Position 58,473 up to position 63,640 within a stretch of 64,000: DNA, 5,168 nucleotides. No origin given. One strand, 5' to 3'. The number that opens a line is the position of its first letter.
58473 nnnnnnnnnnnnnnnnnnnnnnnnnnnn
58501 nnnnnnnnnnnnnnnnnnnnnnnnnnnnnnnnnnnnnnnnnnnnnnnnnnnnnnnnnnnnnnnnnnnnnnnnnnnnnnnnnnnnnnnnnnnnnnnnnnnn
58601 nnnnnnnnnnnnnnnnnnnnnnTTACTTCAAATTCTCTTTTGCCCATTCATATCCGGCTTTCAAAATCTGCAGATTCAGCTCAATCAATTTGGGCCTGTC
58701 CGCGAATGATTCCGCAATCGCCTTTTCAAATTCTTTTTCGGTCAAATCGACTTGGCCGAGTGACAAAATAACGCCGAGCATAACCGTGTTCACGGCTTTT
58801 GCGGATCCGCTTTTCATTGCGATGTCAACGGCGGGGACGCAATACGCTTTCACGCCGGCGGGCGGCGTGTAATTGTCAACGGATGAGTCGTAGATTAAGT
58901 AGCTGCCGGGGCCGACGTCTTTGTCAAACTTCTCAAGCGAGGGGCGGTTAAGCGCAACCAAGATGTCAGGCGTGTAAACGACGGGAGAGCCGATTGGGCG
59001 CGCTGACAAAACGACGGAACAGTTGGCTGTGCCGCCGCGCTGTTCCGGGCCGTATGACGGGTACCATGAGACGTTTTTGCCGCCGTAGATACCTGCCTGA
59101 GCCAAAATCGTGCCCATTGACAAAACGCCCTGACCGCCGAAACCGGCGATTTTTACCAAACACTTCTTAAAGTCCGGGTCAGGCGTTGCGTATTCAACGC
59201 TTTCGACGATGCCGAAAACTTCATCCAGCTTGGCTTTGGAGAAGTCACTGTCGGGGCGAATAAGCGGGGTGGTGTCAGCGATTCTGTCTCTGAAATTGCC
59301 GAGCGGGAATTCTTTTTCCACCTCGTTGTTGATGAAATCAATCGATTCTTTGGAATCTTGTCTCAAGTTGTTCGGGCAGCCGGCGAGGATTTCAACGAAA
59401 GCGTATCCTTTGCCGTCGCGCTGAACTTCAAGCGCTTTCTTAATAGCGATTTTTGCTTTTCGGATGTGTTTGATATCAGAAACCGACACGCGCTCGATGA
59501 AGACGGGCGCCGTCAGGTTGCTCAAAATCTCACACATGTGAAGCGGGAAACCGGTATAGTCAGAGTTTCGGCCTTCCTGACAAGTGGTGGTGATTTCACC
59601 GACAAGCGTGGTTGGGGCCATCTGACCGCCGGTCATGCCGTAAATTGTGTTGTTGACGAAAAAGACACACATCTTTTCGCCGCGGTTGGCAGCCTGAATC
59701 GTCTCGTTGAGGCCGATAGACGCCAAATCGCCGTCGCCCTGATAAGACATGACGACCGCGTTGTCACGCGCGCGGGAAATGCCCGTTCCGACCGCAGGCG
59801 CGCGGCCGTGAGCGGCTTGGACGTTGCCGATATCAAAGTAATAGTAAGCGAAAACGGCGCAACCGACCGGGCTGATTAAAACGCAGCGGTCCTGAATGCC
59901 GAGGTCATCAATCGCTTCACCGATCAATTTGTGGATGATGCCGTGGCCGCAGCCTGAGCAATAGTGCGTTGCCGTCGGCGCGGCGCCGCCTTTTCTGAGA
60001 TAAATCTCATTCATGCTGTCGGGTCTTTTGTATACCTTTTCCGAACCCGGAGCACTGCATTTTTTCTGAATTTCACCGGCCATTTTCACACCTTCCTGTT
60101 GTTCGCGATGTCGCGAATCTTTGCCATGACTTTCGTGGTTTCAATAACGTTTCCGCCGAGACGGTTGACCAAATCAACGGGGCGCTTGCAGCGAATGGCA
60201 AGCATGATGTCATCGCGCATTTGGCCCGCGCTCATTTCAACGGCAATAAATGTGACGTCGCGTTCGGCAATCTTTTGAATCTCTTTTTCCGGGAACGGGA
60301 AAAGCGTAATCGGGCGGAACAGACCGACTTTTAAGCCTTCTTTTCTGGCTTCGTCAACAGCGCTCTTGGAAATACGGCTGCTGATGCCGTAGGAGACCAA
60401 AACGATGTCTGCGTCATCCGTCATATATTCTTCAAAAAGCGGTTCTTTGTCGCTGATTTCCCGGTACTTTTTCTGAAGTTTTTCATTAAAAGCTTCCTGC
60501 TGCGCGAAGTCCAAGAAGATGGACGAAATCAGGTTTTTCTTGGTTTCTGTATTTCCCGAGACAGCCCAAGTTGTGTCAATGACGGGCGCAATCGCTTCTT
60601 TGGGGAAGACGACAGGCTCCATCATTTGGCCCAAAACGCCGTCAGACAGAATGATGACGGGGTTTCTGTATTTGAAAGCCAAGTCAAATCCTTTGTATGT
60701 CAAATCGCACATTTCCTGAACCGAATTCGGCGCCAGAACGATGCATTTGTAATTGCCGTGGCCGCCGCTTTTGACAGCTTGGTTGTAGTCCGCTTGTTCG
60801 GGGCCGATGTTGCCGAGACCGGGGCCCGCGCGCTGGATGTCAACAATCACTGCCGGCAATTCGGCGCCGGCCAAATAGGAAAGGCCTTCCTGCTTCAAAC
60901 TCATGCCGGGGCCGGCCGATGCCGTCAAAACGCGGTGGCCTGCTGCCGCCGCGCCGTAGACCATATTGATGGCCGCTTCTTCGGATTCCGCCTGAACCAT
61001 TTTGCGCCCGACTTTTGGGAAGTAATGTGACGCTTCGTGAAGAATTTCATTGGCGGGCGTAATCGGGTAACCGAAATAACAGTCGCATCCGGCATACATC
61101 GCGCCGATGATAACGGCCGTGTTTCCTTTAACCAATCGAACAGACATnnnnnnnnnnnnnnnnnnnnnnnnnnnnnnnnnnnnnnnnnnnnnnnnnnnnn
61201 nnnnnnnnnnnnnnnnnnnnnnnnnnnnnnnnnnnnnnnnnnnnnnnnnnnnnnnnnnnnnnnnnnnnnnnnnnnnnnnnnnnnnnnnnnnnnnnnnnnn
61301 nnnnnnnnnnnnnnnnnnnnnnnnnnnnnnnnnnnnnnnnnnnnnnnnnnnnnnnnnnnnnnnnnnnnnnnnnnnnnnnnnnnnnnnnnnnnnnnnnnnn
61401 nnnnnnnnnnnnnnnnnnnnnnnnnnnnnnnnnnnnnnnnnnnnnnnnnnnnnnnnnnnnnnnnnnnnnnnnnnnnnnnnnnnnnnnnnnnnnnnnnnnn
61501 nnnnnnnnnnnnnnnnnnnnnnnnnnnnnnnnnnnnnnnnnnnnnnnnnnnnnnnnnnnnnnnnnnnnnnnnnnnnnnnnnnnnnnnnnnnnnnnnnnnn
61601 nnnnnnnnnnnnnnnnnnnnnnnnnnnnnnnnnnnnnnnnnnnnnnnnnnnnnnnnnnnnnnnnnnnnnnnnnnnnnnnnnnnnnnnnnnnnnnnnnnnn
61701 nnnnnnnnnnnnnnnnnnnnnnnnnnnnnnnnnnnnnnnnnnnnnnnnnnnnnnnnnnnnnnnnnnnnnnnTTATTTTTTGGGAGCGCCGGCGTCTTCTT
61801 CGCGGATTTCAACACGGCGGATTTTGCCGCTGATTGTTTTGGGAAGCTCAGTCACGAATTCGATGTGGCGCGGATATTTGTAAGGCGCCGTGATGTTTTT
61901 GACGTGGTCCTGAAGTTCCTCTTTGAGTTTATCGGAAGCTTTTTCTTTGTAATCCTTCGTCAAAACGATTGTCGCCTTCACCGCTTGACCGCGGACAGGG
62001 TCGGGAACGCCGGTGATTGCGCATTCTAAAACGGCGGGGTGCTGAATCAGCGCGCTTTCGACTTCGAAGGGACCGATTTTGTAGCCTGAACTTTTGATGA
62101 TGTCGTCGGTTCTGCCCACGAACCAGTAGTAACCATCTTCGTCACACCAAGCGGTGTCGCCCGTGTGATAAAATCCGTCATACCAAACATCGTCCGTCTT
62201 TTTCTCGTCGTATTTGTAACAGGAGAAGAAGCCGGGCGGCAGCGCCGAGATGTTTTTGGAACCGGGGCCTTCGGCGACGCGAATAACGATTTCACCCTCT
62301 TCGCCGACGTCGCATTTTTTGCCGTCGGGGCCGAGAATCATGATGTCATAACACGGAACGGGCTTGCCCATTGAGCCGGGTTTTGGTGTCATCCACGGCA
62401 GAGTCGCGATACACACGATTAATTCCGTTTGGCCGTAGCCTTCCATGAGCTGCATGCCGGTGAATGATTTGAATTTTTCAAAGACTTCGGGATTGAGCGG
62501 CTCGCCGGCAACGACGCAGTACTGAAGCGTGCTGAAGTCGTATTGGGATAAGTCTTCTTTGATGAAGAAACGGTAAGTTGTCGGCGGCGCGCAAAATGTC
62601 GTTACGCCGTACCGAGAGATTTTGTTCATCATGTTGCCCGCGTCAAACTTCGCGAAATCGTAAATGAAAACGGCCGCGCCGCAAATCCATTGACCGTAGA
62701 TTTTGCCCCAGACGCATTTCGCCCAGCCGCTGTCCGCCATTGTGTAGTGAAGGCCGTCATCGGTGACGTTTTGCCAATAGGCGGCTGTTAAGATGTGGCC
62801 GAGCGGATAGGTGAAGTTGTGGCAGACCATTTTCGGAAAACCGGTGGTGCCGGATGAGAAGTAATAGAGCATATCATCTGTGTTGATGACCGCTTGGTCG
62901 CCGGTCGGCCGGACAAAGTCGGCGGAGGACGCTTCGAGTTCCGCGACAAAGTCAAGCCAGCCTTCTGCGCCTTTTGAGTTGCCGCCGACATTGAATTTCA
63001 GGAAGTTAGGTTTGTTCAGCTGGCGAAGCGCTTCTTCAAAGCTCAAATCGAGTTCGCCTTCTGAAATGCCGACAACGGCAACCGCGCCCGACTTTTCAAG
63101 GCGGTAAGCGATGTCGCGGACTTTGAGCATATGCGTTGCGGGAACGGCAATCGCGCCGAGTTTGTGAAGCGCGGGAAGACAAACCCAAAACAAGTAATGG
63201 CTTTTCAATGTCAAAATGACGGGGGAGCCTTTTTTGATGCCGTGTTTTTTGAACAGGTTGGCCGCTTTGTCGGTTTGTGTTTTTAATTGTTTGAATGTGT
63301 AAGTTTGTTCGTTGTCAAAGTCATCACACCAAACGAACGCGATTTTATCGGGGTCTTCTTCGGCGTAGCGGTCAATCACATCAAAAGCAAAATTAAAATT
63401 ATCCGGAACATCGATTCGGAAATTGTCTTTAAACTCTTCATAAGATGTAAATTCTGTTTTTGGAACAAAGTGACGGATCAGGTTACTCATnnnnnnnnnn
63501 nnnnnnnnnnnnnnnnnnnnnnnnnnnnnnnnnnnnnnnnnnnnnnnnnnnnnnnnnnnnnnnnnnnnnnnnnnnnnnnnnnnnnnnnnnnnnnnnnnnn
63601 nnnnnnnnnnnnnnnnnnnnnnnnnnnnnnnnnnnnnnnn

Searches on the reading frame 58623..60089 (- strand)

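Call 37: search_protein_families(library=pfam, proteins=[window:58623-60089:-], max_evalue=0.0001)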
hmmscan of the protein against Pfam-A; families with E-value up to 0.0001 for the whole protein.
window:58623-60089:- (488 aa): 2 families
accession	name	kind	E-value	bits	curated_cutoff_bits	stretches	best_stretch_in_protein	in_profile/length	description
PF01558.24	POR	-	3.2e-40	138.5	27.4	1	318-481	1-173/173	Pyruvate ferredoxin/flavodoxin oxidoreductase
PF02775.26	TPP_enzyme_C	-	2.2e-17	63.7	21.9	1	84-234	21-151/151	Thiamine pyrophosphate enzyme, C-terminal TPP binding domain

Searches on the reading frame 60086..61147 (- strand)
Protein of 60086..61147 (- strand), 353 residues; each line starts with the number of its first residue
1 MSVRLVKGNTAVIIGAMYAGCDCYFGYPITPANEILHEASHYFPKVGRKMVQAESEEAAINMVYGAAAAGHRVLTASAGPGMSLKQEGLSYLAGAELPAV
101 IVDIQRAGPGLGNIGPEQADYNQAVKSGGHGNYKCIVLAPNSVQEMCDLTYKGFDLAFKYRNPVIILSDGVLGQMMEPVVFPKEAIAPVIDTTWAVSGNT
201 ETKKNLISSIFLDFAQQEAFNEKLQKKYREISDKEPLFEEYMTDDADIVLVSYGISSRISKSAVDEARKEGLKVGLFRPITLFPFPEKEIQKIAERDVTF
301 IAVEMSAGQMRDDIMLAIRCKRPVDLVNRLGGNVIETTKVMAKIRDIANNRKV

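Call 37: search_protein_families(library=pfam, proteins=[window:60086-61147:-], max_evalue=0.0001)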
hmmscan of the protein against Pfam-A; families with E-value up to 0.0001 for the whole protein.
window:60086-61147:- (353 aa): 3 families
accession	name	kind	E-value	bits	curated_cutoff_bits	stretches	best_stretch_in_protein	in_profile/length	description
PF01855.24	POR_N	-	8.5e-52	176.6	27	1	15-232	2-219/231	Pyruvate flavodoxin/ferredoxin oxidoreductase, thiamine diP-bdg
PF17147.9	PFOR_II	-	3.3e-25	88.9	27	1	246-339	1-101/102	Pyruvate:ferredoxin oxidoreductase core domain II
PF02780.25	Transketolase_C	-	3e-05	24.3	25.9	1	244-304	8-68/124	Transketolase, C-terminal domain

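Call 77: find_encoding_contigs(protein=window:60086-61147:-, flank=10000, max_places=3)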
Protein window:60086-61147:- (353 aa): no gene with exactly this product is on record in the collection.

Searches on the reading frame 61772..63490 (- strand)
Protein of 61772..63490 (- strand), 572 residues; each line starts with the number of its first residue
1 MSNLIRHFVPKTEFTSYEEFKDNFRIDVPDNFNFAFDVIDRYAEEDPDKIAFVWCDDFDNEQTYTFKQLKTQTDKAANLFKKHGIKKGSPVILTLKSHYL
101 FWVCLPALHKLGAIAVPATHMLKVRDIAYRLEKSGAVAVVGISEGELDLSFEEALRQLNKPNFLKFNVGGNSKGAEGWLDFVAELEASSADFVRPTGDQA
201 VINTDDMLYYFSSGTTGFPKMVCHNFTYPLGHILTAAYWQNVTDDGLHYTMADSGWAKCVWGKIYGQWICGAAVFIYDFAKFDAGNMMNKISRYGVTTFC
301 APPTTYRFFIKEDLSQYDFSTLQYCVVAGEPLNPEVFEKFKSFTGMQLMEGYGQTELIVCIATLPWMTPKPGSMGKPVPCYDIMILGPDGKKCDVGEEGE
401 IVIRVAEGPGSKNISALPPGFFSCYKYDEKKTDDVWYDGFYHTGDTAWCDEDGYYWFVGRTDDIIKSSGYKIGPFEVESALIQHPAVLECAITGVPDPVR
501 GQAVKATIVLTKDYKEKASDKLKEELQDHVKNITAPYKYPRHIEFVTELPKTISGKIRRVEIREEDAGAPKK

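Call 37: search_protein_families(library=pfam, proteins=[window:61772-63490:-], max_evalue=0.0001)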
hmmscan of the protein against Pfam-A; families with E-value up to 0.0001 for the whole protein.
window:61772-63490:- (572 aa): 2 families
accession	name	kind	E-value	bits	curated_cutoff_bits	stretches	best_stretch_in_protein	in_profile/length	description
PF00501.34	AMP-binding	-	9.6e-59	199.5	29.9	1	40-404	2-375/384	AMP-binding enzyme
PF13193.12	AMP-binding_C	-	4.5e-24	85.6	24.5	1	476-556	1-76/76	AMP-binding enzyme C-terminal domain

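Call 75: find_encoding_contigs(protein=window:61772-63490:-, flank=10000, max_places=3)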
Protein window:61772-63490:- (572 aa): no gene with exactly this product is on record in the collection.
